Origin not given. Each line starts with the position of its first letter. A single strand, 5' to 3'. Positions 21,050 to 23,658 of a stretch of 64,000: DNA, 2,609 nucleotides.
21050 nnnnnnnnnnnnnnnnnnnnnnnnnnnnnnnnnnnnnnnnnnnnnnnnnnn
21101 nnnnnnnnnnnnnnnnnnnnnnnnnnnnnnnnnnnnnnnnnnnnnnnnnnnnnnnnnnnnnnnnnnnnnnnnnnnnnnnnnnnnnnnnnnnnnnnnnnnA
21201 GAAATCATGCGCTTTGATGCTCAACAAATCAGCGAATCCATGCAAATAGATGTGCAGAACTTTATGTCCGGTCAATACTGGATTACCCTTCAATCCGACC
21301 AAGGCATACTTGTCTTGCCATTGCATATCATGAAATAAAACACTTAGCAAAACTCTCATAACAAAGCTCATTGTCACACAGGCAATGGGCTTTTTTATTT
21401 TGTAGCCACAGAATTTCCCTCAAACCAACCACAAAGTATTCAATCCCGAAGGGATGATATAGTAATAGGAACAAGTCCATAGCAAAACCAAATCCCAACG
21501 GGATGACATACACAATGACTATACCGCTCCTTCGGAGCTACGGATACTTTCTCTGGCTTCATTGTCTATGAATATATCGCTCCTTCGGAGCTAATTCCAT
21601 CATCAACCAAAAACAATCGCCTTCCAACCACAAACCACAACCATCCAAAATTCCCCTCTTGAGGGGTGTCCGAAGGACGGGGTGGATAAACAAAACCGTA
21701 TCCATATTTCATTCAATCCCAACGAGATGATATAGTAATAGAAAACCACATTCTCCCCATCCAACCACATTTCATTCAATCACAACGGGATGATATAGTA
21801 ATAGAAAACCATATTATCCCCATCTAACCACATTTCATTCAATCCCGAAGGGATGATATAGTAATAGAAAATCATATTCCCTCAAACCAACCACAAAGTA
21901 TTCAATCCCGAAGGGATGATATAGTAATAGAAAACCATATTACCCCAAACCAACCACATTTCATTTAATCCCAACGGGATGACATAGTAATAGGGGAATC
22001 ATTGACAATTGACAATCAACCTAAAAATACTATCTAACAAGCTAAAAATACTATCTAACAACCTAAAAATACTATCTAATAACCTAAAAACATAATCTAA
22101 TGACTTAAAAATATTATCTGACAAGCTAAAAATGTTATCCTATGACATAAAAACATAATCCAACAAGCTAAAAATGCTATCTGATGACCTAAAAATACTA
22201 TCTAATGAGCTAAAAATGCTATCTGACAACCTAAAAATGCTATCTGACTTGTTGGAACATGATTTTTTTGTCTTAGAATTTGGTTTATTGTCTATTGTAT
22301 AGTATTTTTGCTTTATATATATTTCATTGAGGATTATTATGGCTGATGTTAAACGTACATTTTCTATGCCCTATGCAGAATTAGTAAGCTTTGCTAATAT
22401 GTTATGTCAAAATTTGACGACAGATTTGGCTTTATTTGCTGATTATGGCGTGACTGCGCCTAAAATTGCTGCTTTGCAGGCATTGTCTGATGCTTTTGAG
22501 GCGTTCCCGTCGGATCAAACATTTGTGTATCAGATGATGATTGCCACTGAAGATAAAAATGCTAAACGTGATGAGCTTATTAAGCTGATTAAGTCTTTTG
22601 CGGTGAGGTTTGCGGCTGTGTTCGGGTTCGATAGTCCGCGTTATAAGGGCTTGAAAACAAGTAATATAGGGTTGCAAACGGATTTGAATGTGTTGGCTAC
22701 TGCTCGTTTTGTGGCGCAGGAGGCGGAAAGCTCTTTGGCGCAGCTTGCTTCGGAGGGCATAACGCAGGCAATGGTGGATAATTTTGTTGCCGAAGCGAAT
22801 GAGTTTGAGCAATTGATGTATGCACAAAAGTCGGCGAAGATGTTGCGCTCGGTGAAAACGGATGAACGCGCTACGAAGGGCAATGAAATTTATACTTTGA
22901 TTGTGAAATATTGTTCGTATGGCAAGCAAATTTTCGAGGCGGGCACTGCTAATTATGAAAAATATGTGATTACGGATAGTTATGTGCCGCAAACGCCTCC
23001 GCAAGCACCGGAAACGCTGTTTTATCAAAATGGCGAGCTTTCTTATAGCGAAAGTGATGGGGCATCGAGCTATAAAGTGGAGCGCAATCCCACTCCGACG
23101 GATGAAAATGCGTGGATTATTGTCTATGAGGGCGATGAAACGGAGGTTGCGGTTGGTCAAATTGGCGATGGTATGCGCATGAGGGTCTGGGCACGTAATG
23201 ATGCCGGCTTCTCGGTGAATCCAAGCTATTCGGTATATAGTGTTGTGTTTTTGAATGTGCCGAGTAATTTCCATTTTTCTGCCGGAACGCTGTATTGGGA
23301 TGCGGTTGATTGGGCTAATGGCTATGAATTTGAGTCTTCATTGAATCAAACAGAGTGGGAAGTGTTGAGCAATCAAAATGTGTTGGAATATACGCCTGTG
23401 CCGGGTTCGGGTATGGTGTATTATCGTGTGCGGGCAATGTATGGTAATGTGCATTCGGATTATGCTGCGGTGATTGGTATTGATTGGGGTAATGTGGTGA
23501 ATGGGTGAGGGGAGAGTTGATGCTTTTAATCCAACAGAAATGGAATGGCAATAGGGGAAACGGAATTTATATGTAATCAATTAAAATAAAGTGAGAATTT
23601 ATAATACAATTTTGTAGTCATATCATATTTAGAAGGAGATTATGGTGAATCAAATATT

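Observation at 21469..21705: Unique GC-hairpin cluster embedded inside the 63-bp array: candidate structured ncRNA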

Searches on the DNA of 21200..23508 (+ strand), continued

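Call 95: search_with_rna_model(model_id=R2, sources=[L011, L012, L016, L021, L025, L029, L031, L032, L033, L034, L035, L036, L037, L038, L039, L040, L041, L042, L043, L044, L045, L046, L047, L048, L049, L050, L051, L052, L053, L054, L055, L056, L057, L058, L059, L060, L061, L062, L063, L064, L065, L066, L067, L069, L070, L071, L072, L073, L074, L075, L076, L077, L078, L079, L080, L081, L082, L083, L084, L086, L087, L088, L089, L090, L091, L092, L093, L094, L095, L096, L097, L098, L099, L100, L101, L102, L104, L105, L106, L107, L108, L109, L110, L111, L112, L113, L114, L115, L116, L119, L120, L122, L123, L124, L125, L126, L127, L128], max_evalue=0.05, make_alignment=true)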
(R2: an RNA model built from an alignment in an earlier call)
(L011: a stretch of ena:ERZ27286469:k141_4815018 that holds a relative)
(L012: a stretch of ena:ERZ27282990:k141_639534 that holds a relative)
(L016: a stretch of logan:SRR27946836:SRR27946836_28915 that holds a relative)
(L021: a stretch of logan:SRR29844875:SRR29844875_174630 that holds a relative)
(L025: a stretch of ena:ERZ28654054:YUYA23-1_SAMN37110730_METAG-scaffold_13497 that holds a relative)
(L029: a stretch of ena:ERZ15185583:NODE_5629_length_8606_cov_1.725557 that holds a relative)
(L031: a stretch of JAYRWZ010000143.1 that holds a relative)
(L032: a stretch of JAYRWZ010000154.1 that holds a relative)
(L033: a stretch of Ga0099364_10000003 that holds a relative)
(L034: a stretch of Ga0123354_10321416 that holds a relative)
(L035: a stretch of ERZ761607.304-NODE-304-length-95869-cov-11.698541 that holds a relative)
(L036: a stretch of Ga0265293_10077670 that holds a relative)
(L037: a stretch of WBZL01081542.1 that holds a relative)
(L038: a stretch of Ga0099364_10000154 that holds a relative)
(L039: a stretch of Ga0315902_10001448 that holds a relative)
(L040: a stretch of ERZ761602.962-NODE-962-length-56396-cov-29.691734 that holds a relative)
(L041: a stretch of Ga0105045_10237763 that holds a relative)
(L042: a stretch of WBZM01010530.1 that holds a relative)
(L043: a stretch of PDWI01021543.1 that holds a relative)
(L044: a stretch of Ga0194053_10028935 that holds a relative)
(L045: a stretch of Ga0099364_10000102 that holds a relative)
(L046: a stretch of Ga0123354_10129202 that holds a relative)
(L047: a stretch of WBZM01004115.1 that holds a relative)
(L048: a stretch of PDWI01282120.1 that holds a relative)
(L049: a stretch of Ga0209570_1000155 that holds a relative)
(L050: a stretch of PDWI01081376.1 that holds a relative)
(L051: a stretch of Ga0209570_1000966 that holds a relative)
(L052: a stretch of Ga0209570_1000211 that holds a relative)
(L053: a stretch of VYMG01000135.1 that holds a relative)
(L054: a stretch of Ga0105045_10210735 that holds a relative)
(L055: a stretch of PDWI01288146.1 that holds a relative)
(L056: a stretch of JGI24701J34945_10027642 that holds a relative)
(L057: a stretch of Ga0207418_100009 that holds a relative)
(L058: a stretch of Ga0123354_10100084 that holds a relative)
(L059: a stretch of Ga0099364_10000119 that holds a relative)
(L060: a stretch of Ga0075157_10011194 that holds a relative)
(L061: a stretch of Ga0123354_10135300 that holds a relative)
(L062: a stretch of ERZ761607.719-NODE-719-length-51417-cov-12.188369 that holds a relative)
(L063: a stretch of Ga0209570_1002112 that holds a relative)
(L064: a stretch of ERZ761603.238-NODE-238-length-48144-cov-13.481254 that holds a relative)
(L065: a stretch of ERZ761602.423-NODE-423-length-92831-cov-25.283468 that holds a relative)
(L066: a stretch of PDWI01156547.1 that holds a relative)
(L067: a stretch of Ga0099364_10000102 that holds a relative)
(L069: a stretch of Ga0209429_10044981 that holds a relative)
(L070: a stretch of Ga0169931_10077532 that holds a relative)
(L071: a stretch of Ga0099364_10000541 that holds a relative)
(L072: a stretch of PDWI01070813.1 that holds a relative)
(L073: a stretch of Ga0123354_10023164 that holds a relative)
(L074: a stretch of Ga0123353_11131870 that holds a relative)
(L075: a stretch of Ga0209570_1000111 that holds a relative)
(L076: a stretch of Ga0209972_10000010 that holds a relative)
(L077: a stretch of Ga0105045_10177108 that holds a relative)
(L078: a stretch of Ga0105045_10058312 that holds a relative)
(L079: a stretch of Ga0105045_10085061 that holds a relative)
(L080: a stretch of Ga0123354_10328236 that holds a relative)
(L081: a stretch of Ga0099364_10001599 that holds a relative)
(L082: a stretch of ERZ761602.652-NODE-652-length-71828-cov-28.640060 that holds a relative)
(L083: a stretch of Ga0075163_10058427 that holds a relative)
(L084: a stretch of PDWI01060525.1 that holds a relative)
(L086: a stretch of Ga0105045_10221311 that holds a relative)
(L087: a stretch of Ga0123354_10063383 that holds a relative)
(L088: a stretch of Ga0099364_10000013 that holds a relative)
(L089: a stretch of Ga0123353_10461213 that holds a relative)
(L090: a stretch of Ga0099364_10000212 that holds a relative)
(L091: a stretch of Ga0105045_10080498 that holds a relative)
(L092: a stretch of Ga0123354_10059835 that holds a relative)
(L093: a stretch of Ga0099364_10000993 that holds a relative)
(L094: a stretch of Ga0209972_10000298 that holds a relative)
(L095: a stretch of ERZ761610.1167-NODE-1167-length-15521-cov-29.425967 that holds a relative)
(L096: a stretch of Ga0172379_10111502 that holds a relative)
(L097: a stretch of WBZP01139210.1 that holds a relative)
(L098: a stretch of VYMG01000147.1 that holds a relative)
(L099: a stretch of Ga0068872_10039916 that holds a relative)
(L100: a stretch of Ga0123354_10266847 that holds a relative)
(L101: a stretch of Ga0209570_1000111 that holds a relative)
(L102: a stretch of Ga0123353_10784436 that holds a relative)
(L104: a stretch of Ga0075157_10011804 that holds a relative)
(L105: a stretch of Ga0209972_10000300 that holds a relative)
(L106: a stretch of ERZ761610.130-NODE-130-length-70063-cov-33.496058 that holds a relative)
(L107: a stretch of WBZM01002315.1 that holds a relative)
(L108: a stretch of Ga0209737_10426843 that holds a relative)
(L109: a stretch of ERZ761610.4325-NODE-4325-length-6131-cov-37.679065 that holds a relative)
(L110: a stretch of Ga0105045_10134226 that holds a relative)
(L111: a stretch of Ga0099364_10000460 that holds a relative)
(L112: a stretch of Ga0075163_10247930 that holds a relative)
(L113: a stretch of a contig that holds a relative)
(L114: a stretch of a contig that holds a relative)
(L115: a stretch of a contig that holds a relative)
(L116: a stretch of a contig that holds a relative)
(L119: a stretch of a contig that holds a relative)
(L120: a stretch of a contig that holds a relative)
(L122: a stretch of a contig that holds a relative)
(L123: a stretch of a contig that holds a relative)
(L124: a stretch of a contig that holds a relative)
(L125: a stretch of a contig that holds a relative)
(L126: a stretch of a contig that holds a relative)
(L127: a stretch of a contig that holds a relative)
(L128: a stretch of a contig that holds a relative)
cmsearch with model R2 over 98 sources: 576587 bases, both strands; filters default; matches with E-value up to 0.05: 118.
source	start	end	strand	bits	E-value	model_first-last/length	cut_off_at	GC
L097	567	605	+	53.4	5.1e-07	1-39/39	no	0.31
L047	10203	10241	+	53.2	5.7e-07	1-39/39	no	0.33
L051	8819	8857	-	52.6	7.3e-07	1-39/39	no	0.36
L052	12429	12467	-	52.3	8.4e-07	1-39/39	no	0.38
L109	3152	3190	+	51.7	1.1e-06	1-39/39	no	0.33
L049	198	236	-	51.6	1.1e-06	1-39/39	no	0.33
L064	14404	14442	-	51.2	1.4e-06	1-39/39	no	0.31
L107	2975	3013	+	51.2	1.4e-06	1-39/39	no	0.31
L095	638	676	+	51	1.5e-06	1-39/39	no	0.33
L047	10357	10395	+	50.9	1.6e-06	1-39/39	no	0.36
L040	9127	9165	+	50.4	1.9e-06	1-39/39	no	0.33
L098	11265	11303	+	50.4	2e-06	1-39/39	no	0.38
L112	383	421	+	49.9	2.4e-06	1-39/39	no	0.41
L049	474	512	-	49.9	2.5e-06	1-39/39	no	0.36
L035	1865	1903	+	49.8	2.6e-06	1-39/39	no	0.38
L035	396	434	+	49.3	3.2e-06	1-39/39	no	0.33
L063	7983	8021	+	49.1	3.5e-06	1-39/39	no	0.41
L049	750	788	-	49.1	3.5e-06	1-39/39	no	0.33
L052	12283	12321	-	49.1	3.6e-06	1-39/39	no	0.31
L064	14304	14342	-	49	3.7e-06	1-39/39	no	0.38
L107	3075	3113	+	49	3.7e-06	1-39/39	no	0.38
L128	3637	3675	+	49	3.7e-06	1-39/39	no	0.33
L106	3702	3740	+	48.9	3.9e-06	1-39/39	no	0.41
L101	10937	10975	-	48.8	4e-06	1-39/39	no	0.38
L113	3193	3231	+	48.6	4.3e-06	1-39/39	no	0.36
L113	3045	3083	+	48.4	4.8e-06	1-39/39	no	0.36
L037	1628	1666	+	48.2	5.2e-06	1-39/39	no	0.26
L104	2787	2825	+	48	5.6e-06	1-39/39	no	0.31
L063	8423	8461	+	47.7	6.5e-06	1-39/39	no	0.31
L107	3216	3254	+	47.7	6.5e-06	1-39/39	no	0.33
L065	7785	7823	+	47.7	6.6e-06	1-39/39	no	0.36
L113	3341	3379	+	47.7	6.6e-06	1-39/39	no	0.36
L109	3712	3750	+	47.6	6.9e-06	1-39/39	no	0.33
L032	1483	1521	-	47.6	6.9e-06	1-39/39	no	0.33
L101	9682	9720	-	47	8.9e-06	1-39/39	no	0.33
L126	6068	6106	-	46.9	9.5e-06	1-39/39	no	0.36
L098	11152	11190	+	46.7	1e-05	1-39/39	no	0.33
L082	13603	13641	-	46.6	1.1e-05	1-39/39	no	0.36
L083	576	614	-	46.5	1.1e-05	1-39/39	no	0.41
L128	3800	3838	+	46.4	1.1e-05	1-39/39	no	0.36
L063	8586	8624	+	46.2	1.3e-05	1-39/39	no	0.33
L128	3522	3560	+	46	1.4e-05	1-39/39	no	0.31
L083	2755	2793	+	46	1.4e-05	1-39/39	no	0.36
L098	11335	11373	-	46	1.4e-05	1-39/39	no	0.36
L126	5998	6036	+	46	1.4e-05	1-39/39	no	0.36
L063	8336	8374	+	45.9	1.5e-05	1-39/39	no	0.38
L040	9239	9277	+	45.8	1.5e-05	1-39/39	no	0.36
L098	11376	11414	+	45.8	1.5e-05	1-39/39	no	0.36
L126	5957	5995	-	45.8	1.5e-05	1-39/39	no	0.36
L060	2986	3024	-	45.5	1.8e-05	1-39/39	no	0.41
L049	311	349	-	45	2.2e-05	1-39/39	no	0.31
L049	587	625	-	45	2.2e-05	1-39/39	no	0.31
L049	628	666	+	44.9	2.3e-05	1-39/39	no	0.38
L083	2714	2752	-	44.9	2.3e-05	1-39/39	no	0.36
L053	3917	3955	+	44.6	2.6e-05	1-39/39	no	0.33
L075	4172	4210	-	44.6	2.7e-05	1-39/39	no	0.44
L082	1917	1955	+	44.6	2.7e-05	1-39/39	no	0.44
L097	732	770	+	44.5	2.8e-05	1-39/39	no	0.36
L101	9567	9605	-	44.4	2.9e-05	1-39/39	no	0.44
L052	12547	12585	-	44.4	2.9e-05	1-39/39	no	0.41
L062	10689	10727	+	44.4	2.9e-05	1-39/39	no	0.41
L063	8146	8184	+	44.2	3.2e-05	1-39/39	no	0.36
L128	3759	3797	-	44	3.4e-05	1-39/39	no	0.36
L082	565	603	+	44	3.5e-05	1-39/39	no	0.33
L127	1008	1046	+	43.6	4e-05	1-39/39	no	0.36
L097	638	676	-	43.2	4.9e-05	1-39/39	no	0.46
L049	76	114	+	43.2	5e-05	1-39/39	no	0.41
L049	352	390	+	43.2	5e-05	1-39/39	no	0.41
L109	3273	3311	-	43.2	5e-05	1-39/39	no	0.41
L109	3671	3709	-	43.2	5e-05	1-39/39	no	0.41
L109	4756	4794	-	43.2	5e-05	1-39/39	no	0.41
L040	9198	9236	-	42.7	6.2e-05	1-39/39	no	0.38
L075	4048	4086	+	42.6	6.3e-05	1-39/39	no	0.38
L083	2602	2640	-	42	8.4e-05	1-39/39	no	0.38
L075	4007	4045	-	42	8.5e-05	1-39/39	no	0.33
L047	10096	10134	+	41.9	8.9e-05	1-39/39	no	0.36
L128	3438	3476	+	41.1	0.00012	1-39/39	no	0.31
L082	2041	2079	-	41.1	0.00013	1-39/39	no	0.41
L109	3549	3587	+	41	0.00013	1-39/39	no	0.28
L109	4634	4672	+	41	0.00013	1-39/39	no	0.28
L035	1659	1697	+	40.9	0.00014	1-39/39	no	0.36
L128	3911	3949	+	40.8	0.00014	1-39/39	no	0.38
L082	677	715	+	40.6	0.00016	1-39/39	no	0.36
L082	1821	1859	+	40.6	0.00016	1-39/39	no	0.33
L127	955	993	+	39.7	0.00023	1-39/39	no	0.33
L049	129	167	+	39.3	0.00028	1-39/39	no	0.36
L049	405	443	+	39.3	0.00028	1-39/39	no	0.36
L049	681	719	+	39.3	0.00028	1-39/39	no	0.36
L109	3221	3259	-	39.3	0.00028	1-39/39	no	0.36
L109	3618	3656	-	39.3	0.00028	1-39/39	no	0.36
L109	4703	4741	-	39.3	0.00028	1-39/39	no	0.36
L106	918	956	+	38.8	0.00035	1-39/39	no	0.38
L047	10254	10292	+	38.5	0.0004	1-39/39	no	0.33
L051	8749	8787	+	37.7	0.00057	1-39/39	no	0.38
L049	35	73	-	37.6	0.0006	1-39/39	no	0.33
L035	355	393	-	35.9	0.0013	1-39/39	no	0.38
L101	5270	5308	-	35.8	0.0014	1-39/39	no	0.33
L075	4100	4139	+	35.3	0.0017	1-39/39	no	0.35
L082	1988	2027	-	35.3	0.0017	1-39/39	no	0.35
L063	8052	8090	-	34.9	0.002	1-39/39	no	0.41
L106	1120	1158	+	34.8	0.0021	1-39/39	no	0.31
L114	7341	7379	+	34.7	0.0022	1-39/39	no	0.36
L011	4137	4175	+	33.4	0.0038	1-39/39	no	0.33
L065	7736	7774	+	33.4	0.0039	1-39/39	no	0.33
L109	4797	4835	+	33.2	0.0043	1-39/39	no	0.31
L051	8648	8686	-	32.9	0.0049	1-39/39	no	0.26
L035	502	540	+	32.3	0.0063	1-39/39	no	0.33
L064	14164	14201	-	32.3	0.0064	1-39/39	no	0.39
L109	3439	3477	+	32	0.0073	1-39/39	no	0.36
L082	2082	2120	+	31.7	0.0083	1-39/39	no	0.33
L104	2640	2677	+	31.5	0.0091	1-39/39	no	0.29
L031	1485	1523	+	31.4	0.0095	1-39/39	no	0.38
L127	1136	1174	-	31.3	0.0099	1-39/39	no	0.28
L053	2285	2323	+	31.1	0.011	1-39/39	no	0.26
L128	1599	1637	+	30.6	0.014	1-39/39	no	0.46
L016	50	88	+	29.4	0.023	1-39/39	no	0.41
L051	8689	8727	+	29.3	0.024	1-39/39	no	0.44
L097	691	729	-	27.9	0.046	1-39/39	no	0.44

Alignment A6: 118 matches aligned to the model, 41 columns, each read 5' to 3' on its own strand. Consensus structure (alignment columns), stored with it:
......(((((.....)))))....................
